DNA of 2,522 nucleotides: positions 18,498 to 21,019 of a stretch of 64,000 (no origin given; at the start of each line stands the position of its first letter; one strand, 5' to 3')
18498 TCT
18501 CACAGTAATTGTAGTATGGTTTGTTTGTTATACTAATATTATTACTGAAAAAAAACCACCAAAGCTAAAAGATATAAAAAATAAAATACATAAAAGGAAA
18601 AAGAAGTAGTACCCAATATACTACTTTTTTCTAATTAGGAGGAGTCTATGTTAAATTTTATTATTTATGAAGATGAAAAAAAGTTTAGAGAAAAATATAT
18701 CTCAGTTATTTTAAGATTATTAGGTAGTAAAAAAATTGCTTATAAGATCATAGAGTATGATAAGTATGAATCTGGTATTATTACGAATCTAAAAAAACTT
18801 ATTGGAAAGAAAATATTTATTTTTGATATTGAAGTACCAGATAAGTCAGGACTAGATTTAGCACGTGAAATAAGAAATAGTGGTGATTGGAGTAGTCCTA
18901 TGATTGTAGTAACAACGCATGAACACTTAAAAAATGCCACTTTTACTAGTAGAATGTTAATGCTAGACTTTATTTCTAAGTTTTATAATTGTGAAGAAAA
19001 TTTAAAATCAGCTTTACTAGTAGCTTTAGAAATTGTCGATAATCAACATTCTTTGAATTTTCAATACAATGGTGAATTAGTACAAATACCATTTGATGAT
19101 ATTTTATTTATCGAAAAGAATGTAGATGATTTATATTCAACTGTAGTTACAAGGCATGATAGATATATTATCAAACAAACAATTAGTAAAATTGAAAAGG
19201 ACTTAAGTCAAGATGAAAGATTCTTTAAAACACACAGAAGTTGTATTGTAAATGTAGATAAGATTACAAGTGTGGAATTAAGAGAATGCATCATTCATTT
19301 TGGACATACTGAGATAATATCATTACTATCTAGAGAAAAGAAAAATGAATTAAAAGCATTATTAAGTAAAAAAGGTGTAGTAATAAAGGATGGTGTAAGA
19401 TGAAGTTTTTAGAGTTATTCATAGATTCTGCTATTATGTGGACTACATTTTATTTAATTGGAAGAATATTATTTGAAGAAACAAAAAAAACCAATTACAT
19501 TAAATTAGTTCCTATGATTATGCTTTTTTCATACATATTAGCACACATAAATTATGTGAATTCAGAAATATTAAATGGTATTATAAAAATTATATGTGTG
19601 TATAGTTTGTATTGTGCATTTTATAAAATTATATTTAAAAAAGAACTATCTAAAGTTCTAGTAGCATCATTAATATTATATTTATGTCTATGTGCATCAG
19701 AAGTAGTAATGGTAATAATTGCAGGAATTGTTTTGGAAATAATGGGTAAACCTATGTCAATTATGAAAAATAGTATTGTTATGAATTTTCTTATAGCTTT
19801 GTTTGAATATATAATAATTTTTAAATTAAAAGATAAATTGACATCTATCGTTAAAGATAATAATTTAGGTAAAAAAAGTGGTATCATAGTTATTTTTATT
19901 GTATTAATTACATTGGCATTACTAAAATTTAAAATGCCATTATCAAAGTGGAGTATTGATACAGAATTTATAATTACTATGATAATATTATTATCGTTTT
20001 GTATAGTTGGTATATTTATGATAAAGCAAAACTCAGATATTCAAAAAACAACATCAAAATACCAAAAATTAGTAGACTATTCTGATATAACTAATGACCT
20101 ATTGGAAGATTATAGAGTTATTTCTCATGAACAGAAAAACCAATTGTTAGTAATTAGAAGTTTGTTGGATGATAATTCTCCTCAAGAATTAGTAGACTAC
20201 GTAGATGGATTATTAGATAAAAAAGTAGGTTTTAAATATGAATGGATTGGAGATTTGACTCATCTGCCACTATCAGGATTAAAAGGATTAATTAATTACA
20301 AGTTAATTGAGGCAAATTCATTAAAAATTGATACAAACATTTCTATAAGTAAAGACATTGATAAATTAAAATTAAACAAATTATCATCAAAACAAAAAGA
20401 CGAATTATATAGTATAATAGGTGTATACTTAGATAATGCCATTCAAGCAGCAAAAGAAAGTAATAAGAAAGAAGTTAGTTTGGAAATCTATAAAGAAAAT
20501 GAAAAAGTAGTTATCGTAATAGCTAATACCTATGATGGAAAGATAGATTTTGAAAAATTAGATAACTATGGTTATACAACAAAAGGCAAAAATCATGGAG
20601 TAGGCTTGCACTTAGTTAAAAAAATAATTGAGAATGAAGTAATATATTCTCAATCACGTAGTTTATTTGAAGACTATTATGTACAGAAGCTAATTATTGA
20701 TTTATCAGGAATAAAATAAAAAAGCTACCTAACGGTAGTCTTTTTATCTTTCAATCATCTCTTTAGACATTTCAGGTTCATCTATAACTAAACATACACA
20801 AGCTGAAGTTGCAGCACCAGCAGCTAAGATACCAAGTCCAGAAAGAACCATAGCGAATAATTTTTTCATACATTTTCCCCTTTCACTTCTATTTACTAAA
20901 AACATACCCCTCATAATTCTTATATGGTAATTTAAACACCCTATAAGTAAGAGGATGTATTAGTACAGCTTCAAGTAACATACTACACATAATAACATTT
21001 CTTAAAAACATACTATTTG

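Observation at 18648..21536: agr-type quorum-sensing locus with an unannotated AgrD and non-canonical convergent gene order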

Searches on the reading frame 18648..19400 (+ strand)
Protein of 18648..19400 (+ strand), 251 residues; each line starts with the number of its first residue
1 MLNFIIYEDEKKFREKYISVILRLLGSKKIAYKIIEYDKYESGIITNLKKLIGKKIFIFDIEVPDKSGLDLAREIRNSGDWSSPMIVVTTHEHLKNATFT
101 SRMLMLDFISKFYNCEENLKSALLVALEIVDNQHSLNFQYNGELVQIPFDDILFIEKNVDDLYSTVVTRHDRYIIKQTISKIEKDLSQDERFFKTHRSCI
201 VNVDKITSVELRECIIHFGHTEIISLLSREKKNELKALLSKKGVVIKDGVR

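Call 3: search_protein_families(library=pfam, proteins=[window:18648-19400:+], max_evalue=1)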
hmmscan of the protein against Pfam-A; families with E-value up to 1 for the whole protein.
window:18648-19400:+ (251 aa): 2 families
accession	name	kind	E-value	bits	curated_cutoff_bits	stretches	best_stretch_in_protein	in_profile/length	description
PF04397.21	LytTR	-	1e-17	64.6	22.6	1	143-239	2-97/98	LytTr DNA-binding domain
PF00072.30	Response_reg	-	1.1e-06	29.2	30.2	1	55-117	44-105/111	Response regulator receiver domain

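Call 4: search_protein_families(library=ncbifam, proteins=[window:18648-19400:+], max_evalue=1)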
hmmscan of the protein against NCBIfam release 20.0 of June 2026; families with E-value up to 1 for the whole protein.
window:18648-19400:+ (251 aa): 26 families (the best 25 are shown)
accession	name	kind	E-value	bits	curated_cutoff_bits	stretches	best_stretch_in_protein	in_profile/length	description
NF046049.1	quorum_RR_AgrA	equivalog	1.2e-12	47.9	400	1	4-225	3-229/238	quorum-sensing response regulator AgrA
NF010684.1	PRK14084.1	equivalog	3.4e-09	36.8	375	1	60-210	53-221/254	response regulator transcription factor LytR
NF006900.1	PRK09390.1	equivalog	3.7e-06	26.6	255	1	52-133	47-126/203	response regulator FixJ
TIGR01818.1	ntrC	equivalog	0.0001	21.2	558.6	1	54-120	43-108/463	nitrogen regulation protein NR(I)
NF047654.1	DiguCycDgcRLepto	equivalog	0.00036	19.5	500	1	55-136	48-129/295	diguanylate cyclase DgcR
NF040534.1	resp_reg_YycF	equivalog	0.00063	19.1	340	1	15-117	9-106/231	response regulator YycF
NF007820.0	PRK10529.1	equivalog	0.0011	18.4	325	1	3-128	3-117/225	two-component system response regulator KdpE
NF051850.1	RespRegRprY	equivalog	0.0012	18.3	370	1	38-119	35-113/234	response regulator transcription factor RprY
NF008176.1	PRK10923.1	equivalog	0.0013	17.4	620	1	55-163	49-151/469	nitrogen regulation protein NR(I)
NF045991.1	RespRegCtrARhodob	equivalog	0.0029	17.4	350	1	31-118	24-108/224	response regulator transcription factor CtrA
NF007977.0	PRK10701.1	equivalog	0.0029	17.1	330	1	56-112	48-102/241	two-component system response regulator RstA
NF008378.0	PRK11173.1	equivalog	0.0036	16.7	334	1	55-117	49-109/238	two-component system response regulator ArcA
NF038297.2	hybrid_HK_HrmK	equivalog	0.004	15.9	725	1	29-94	512-575/607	hybrid histidine kinase/response regulator HrmK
NF041734.1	resp_reg_RppA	equivalog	0.0041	16.5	250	1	54-111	47-103/229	two-component system response regulator RppA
NF007969.0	PRK10693.1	equivalog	0.0052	15.8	329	1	5-124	11-121/337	two-component system response regulator RssB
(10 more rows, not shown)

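Call 46: search_solved_structures(query=window:18648-19400:+, max_evalue=0.001, show_alignments=2)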
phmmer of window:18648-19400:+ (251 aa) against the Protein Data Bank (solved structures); distinct sequences matched with E-value up to 0.001: 4.
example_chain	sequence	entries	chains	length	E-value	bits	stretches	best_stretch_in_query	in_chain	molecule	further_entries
4cbv_A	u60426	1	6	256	4.1e-10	42.6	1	56-243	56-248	COME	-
3bs1_A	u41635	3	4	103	1.3e-05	27.9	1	136-222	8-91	Accessory gene regulator protein A | Accessory gene regulator A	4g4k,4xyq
4xqj_A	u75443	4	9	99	1.4e-05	27.7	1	141-222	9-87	Accessory gene regulator A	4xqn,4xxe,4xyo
4xqq_A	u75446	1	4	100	1.5e-05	27.7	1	141-222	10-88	Accessory gene regulator A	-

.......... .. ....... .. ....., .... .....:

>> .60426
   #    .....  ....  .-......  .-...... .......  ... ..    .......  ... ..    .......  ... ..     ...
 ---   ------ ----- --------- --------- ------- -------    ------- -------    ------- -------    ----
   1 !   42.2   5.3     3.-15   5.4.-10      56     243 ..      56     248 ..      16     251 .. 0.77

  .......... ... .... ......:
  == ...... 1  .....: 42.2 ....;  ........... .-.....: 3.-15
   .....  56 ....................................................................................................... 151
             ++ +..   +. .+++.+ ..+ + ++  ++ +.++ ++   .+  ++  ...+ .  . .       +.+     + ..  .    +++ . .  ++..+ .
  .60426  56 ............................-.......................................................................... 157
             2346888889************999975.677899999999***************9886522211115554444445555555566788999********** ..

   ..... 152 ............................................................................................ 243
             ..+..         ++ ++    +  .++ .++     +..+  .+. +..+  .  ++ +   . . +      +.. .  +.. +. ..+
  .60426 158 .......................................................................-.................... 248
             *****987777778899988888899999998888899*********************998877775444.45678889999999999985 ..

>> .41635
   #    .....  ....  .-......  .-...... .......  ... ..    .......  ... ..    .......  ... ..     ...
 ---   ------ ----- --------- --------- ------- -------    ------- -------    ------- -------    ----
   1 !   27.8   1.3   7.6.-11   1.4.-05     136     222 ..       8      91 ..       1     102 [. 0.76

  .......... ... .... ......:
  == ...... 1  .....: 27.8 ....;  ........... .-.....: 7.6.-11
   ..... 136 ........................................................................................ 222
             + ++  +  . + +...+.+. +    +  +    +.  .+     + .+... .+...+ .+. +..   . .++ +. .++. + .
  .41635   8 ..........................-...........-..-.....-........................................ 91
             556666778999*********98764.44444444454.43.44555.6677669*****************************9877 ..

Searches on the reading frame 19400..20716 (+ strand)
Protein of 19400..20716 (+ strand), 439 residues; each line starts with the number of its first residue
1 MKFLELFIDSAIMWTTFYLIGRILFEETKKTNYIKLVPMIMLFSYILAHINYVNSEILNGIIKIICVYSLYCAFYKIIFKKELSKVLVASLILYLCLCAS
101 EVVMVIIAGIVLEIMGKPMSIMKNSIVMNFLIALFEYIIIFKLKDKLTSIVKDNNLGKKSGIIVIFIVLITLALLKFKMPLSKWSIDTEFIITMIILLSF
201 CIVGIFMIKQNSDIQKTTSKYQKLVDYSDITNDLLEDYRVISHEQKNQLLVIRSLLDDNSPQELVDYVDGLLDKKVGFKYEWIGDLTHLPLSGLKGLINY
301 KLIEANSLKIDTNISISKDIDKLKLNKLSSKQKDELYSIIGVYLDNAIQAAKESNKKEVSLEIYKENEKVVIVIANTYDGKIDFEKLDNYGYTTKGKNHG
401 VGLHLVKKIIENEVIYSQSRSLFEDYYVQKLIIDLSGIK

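Call 3: search_protein_families(library=pfam, proteins=[window:19400-20716:+], max_evalue=1)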
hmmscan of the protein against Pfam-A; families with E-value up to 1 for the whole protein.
window:19400-20716:+ (439 aa): 4 families
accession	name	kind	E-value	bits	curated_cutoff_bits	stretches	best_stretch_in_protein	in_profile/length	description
PF14501.12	HATPase_c_5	-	4.1e-13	49.6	22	1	335-412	5-81/102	GHKL domain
PF02518.31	HATPase_c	-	2.8e-06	28.2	26.4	1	333-411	3-85/111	Histidine kinase-, DNA gyrase B-, and HSP90-like ATPase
PF13581.12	HATPase_c_2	-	0.00022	21.7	27.4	1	343-411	39-110/127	Histidine kinase-like ATPase domain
PF19529.4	DUF6057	-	0.02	14.2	29.8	1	10-211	74-270/569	Family of unknown function (DUF6057)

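Call 4: search_protein_families(library=ncbifam, proteins=[window:19400-20716:+], max_evalue=1)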
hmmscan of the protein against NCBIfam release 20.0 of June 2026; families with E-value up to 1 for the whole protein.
window:19400-20716:+ (439 aa): 9 families
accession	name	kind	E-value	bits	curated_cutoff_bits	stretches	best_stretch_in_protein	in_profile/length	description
NF008298.1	PRK11086.1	subfamily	7.6e-17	60.9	520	1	236-412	331-502/529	DcuS/MalK family sensor histidine kinase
NF046015.1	HisKinAgrCStaph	equivalog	3.7e-14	52.8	500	1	27-430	20-413/414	quorum-sensing sensor histidine kinase AgrC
NF038334.1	malate_HK_MalK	exception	2.7e-10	39.5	800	1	238-412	333-502/533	malate sensor histidine kinase MalK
NF011627.0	PRK15053.1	equivalog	4.2e-05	22.3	656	1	294-410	395-514/552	sensor histidine kinase DpiB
NF008468.0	PRK11360.1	equivalog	0.00014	20.3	646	1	334-411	505-584/616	two-component system sensor histidine kinase AtoS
NF007688.0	PRK10364.1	equivalog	0.00064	18.6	479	1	335-412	351-428/460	two-component system sensor histidine kinase ZraS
TIGR01925.2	spIIAB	equivalog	0.0044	16.9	135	1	344-418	46-123/137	anti-sigma F factor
NF041777.1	sens_FixL_Rhizob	equivalog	0.03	13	850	1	344-412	387-458/485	sensor protein FixL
NF047703.1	slr1658_superfam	superfamily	0.17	11.3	100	1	328-380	58-110/185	slr1658 superfamily regulator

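Call 35: search_solved_structures(query=window:19400-20716:+, max_evalue=0.01, show_alignments=2)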
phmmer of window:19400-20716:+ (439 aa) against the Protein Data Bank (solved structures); distinct sequences matched with E-value up to 0.01: 2.
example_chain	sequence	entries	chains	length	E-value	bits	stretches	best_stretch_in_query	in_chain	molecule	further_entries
4bxi_A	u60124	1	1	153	4e-10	42.5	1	286-431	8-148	ACCESSORY GENE REGULATOR PROTEIN C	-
6e52_A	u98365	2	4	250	6.6e-10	41.8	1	234-431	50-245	Staphylococcus aureus AgrC histidine kinase module fused to Saccharomyces cerevisiae GCN4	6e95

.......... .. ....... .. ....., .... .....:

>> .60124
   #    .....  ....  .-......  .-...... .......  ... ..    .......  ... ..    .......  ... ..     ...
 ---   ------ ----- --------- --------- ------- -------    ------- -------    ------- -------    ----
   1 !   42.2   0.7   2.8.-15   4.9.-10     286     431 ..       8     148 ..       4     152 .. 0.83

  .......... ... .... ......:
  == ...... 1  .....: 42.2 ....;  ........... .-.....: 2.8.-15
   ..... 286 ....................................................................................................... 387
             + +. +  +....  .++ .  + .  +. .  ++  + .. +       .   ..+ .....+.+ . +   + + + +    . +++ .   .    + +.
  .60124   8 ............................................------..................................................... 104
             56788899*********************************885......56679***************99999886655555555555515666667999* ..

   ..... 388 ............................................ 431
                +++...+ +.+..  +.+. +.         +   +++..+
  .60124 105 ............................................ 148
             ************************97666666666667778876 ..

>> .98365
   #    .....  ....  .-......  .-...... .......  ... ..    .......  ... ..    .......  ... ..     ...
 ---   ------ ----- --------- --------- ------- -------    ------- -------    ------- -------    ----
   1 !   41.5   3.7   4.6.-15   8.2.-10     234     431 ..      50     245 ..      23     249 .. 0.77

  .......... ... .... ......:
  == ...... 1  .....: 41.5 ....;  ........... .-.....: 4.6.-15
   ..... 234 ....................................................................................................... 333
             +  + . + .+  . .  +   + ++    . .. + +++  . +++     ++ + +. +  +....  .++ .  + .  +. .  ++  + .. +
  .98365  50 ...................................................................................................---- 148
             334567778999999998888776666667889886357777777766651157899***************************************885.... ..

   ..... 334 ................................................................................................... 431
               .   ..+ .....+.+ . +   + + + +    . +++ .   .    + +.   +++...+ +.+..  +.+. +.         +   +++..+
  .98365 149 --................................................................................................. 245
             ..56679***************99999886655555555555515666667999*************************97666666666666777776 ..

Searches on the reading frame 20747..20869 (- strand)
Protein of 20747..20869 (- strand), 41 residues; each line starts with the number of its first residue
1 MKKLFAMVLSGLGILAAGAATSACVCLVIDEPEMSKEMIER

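Call 3: search_protein_families(library=pfam, proteins=[window:20747-20869:-], max_evalue=1)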
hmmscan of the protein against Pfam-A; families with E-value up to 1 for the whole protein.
seq(41 aa): 1 family
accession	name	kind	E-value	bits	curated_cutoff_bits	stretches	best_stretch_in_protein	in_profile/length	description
PF05931.16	AgrD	-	0.18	12.3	22.7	1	8-38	14-40/45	Staphylococcal AgrD protein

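Call 4: search_protein_families(library=ncbifam, proteins=[window:20747-20869:-], max_evalue=1)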
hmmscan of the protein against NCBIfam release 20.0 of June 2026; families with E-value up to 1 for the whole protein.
seq(41 aa): 1 family
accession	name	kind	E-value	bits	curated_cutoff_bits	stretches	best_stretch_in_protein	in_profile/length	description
TIGR04223.1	quorum_AgrD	subfamily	0.00041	20.4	19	1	4-38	2-36/38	AgrD family cyclic lactone autoinducer peptide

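Call 8: find_encoding_contigs(protein=window:20747-20869:-, flank=6000, max_places=8)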
Protein seq(41 aa) (41 aa): 22 contigs read that carry it; 6 places shown.
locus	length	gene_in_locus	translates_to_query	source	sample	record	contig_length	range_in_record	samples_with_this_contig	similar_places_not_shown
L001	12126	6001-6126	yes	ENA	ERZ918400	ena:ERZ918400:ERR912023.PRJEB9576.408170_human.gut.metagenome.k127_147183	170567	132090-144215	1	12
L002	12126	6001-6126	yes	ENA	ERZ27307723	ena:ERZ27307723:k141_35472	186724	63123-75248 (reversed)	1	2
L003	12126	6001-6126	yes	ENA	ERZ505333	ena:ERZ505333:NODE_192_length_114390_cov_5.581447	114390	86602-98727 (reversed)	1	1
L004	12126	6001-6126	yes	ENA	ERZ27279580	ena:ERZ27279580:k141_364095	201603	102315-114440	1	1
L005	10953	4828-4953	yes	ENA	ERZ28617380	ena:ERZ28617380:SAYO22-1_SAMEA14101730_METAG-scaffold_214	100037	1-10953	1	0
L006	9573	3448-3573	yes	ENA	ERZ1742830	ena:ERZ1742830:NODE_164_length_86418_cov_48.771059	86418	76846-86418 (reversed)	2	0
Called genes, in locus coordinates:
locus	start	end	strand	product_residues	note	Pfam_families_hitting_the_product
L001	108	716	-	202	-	-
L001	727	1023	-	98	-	PF01381:HTH_3, PF13443:HTH_26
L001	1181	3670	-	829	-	PF07517:SecA_DEAD, PF00270:DEAD (weak), PF01043:SecA_PP_bind, PF21090:P-loop_SecA, PF07516:SecA_SW, PF02810:SEC-C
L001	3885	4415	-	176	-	PF02482:Ribosomal_S30AE, PF16321:Ribosom_S30AE_C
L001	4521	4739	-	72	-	PF00313:CSD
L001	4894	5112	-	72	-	PF00313:CSD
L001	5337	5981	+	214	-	PF04647:AgrB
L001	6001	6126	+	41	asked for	-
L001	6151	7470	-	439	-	PF02518:HATPase_c (weak), PF14501:HATPase_c_5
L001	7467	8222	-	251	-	PF00072:Response_reg (weak), PF04397:LytTR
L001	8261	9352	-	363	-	PF00953:Glycos_transf_4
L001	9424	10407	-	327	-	PF06723:MreB_Mbl, PF00022:Actin, PF00012:HSP70, PF14450:FtsA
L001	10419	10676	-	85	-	PF12116:SpoIIID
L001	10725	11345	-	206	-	PF01551:Peptidase_M23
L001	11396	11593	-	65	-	PF06612:DUF1146 (weak)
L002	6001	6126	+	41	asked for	-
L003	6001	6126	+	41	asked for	-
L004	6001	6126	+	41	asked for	-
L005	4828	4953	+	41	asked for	-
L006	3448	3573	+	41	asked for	-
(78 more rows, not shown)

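Call 65: search_protein_families(library=ncbifam, alignment_id=A3, max_evalue=0.01)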
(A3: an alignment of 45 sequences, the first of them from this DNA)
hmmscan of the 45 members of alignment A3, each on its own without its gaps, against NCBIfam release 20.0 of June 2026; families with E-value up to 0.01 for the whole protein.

A. member 1, seq(41 aa): 1 family
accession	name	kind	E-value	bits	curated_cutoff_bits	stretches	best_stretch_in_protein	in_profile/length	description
TIGR04223.1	quorum_AgrD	subfamily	0.00041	20.4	19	1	4-38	2-36/38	AgrD family cyclic lactone autoinducer peptide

B. families by the number of members that match (of 45 scanned): 1 family
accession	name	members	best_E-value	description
TIGR04223.1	quorum_AgrD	40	8e-10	AgrD family cyclic lactone autoinducer peptide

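Call 78: find_encoding_contigs(protein=P0017, flank=3500, max_places=10)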
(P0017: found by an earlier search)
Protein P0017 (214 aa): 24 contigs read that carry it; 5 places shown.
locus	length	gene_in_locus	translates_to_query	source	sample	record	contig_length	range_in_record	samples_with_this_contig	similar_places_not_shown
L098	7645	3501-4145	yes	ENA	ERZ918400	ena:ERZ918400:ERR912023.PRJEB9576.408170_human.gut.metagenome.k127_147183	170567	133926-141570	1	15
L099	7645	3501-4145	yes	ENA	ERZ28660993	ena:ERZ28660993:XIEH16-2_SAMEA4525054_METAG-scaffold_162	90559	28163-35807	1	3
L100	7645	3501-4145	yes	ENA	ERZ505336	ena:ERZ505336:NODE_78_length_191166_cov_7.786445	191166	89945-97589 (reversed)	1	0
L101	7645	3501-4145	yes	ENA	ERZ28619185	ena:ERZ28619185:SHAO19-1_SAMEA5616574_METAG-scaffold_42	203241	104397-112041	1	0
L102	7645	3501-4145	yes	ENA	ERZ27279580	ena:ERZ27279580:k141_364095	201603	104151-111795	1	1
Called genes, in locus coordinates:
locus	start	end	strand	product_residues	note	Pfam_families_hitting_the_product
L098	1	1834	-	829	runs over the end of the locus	PF07517:SecA_DEAD, PF00270:DEAD (weak), PF01043:SecA_PP_bind, PF21090:P-loop_SecA, PF07516:SecA_SW, PF02810:SEC-C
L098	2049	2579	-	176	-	PF02482:Ribosomal_S30AE, PF16321:Ribosom_S30AE_C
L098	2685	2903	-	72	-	PF00313:CSD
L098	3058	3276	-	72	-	PF00313:CSD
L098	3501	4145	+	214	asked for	PF04647:AgrB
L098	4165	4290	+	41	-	-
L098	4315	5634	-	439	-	PF02518:HATPase_c (weak), PF14501:HATPase_c_5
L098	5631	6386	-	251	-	PF00072:Response_reg (weak), PF04397:LytTR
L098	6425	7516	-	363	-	PF00953:Glycos_transf_4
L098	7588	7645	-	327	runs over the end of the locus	PF06723:MreB_Mbl, PF00022:Actin, PF00012:HSP70, PF14450:FtsA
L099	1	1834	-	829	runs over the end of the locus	PF07517:SecA_DEAD, PF00270:DEAD (weak), PF01043:SecA_PP_bind, PF21090:P-loop_SecA, PF07516:SecA_SW, PF02810:SEC-C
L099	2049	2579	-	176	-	PF02482:Ribosomal_S30AE, PF16321:Ribosom_S30AE_C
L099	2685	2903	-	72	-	PF00313:CSD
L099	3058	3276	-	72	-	PF00313:CSD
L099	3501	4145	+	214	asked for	PF04647:AgrB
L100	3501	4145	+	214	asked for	PF04647:AgrB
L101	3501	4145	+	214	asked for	PF04647:AgrB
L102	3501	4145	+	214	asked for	PF04647:AgrB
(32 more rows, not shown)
